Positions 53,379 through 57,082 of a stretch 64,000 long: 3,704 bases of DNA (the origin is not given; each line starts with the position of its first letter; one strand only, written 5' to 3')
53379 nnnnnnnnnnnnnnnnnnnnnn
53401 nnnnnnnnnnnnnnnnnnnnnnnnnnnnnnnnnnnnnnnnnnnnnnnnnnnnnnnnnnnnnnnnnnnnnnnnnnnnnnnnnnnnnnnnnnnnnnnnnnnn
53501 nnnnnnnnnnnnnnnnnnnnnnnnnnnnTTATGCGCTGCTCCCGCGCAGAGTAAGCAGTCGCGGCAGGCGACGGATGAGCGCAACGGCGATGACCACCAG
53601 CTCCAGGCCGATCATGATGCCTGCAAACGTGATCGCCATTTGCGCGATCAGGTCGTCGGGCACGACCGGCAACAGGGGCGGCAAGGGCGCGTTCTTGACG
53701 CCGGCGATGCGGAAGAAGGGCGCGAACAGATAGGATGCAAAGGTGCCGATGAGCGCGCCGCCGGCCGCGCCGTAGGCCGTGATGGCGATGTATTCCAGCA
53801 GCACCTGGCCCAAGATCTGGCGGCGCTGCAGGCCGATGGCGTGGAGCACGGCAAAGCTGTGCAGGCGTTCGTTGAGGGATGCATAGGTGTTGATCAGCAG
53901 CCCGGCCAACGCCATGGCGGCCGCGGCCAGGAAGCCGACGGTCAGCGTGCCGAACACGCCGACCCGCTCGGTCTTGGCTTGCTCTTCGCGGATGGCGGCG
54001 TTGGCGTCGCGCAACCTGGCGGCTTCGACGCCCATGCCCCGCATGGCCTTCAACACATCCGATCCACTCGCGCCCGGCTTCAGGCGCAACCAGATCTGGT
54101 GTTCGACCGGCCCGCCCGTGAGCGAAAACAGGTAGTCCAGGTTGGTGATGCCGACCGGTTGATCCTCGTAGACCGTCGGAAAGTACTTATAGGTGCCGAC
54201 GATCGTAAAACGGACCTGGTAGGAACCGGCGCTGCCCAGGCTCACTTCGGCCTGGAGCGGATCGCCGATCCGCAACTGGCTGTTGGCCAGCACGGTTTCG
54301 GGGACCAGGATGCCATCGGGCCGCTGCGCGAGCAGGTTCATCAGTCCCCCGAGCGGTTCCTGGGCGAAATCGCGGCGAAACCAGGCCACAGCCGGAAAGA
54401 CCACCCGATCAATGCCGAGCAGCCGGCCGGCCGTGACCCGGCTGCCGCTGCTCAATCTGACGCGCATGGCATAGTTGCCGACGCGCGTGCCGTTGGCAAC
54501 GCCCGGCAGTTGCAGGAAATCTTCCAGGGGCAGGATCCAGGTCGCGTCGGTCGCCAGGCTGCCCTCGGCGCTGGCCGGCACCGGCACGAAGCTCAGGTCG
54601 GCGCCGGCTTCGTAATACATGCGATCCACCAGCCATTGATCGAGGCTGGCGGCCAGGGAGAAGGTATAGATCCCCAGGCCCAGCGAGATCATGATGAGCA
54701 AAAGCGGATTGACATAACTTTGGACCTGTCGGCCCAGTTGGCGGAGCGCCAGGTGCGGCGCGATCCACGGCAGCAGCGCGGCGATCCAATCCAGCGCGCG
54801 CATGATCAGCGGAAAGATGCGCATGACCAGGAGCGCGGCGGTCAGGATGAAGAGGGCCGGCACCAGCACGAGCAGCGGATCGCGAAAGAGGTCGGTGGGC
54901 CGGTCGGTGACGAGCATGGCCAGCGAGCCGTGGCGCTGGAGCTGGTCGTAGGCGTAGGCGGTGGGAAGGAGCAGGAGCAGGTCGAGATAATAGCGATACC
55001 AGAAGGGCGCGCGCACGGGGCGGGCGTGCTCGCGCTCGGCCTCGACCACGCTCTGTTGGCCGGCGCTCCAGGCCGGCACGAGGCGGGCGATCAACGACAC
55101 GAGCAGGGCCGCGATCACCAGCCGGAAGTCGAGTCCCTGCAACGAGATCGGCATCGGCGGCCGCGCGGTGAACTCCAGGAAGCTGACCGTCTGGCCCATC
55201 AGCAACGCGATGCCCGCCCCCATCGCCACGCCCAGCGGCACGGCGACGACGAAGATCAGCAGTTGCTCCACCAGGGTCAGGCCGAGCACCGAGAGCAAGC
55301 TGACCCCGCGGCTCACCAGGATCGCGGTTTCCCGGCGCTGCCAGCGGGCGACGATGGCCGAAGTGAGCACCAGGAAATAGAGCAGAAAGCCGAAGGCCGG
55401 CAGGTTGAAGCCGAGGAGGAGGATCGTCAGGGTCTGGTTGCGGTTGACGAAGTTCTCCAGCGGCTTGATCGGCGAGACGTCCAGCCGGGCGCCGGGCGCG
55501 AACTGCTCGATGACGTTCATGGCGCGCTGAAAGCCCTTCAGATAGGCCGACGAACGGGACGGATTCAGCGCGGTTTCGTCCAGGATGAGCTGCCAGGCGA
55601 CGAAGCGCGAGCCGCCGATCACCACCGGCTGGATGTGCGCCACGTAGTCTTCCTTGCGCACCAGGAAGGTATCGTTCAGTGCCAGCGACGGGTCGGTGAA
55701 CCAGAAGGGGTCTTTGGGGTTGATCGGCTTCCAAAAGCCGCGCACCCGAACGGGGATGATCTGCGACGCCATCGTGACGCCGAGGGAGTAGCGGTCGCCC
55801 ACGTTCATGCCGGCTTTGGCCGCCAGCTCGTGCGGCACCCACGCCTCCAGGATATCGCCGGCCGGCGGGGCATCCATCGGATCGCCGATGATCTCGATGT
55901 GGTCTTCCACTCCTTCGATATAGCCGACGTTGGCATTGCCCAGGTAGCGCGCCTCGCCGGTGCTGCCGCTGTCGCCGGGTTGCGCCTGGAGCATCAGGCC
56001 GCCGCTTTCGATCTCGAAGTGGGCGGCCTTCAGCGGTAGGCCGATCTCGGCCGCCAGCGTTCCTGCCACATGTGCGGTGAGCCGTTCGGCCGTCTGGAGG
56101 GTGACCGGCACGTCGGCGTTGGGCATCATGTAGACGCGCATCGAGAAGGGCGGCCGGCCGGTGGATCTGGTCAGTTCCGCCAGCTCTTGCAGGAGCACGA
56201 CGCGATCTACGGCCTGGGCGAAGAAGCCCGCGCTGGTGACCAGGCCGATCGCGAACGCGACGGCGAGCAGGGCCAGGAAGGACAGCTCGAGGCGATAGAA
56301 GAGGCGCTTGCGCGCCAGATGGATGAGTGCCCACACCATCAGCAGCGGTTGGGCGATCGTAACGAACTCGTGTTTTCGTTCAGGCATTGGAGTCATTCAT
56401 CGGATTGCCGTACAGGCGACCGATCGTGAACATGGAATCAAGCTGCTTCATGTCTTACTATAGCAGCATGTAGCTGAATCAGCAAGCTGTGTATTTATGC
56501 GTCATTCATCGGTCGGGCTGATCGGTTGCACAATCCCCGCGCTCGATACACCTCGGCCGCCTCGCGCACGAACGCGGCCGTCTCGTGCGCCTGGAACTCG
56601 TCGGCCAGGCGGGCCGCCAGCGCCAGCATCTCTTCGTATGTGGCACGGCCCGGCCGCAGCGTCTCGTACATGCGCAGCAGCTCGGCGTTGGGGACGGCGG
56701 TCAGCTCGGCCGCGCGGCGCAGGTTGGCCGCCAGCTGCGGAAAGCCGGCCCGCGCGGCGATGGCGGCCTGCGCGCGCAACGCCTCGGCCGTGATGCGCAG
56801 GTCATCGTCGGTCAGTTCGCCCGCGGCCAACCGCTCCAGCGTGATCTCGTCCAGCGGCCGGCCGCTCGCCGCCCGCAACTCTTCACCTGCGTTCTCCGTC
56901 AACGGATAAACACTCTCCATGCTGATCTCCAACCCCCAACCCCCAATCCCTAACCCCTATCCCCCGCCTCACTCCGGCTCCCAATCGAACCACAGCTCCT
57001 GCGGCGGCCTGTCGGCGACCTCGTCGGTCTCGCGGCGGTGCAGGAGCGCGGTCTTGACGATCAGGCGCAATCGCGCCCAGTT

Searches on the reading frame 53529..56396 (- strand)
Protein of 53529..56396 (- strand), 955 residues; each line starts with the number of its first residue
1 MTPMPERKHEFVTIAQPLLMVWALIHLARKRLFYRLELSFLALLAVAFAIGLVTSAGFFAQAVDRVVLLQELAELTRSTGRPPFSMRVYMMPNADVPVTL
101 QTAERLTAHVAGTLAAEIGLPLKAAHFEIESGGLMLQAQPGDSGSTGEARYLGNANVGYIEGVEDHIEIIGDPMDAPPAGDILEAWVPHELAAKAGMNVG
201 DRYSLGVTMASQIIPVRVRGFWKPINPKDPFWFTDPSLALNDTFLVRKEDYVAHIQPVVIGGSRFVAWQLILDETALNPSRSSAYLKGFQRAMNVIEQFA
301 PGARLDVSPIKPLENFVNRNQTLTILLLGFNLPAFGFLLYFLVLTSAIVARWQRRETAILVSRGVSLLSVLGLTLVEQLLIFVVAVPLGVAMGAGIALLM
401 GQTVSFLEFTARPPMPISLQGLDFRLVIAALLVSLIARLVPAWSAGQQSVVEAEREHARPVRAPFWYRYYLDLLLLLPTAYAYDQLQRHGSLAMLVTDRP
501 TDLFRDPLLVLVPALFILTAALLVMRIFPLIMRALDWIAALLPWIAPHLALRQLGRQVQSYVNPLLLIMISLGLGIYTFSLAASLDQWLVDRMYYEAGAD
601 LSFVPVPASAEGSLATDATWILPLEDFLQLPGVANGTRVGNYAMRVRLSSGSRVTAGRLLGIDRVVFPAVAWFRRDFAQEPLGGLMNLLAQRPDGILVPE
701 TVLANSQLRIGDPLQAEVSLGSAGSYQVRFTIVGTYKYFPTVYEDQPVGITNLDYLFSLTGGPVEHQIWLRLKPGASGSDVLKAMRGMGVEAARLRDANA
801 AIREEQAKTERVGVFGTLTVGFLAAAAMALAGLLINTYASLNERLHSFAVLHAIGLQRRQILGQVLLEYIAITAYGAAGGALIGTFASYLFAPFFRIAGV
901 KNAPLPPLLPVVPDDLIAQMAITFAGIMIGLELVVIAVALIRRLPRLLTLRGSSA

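Call 80: search_protein_families(library=pfam, proteins=[window:53529-56396:-], max_evalue=0.00001)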
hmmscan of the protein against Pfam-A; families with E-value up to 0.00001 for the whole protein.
window:53529-56396:- (955 aa): 1 family
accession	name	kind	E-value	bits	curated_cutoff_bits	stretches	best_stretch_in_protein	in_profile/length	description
PF02687.27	FtsX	-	5.4e-11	43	25.5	1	822-930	4-104/120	FtsX-like permease C-terminal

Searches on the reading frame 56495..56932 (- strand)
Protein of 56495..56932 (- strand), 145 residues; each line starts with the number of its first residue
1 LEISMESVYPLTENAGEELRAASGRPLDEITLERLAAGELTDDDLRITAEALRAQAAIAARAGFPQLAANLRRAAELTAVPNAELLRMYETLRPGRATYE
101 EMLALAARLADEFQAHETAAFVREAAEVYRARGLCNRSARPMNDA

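Call 80: search_protein_families(library=pfam, proteins=[window:56495-56932:-], max_evalue=0.00001)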
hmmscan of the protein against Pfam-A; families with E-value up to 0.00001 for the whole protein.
window:56495-56932:- (145 aa): 1 family
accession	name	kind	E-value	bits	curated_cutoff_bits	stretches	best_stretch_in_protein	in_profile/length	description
PF02287.20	Dehydratase_SU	-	5.8e-43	146.6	25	1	7-133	4-130/133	Dehydratase small subunit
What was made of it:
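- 56495..56932 (-): Dehydratase small (gamma) subunit gene immediately downstream. PF02287, E 5.8e-43 (call 80)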
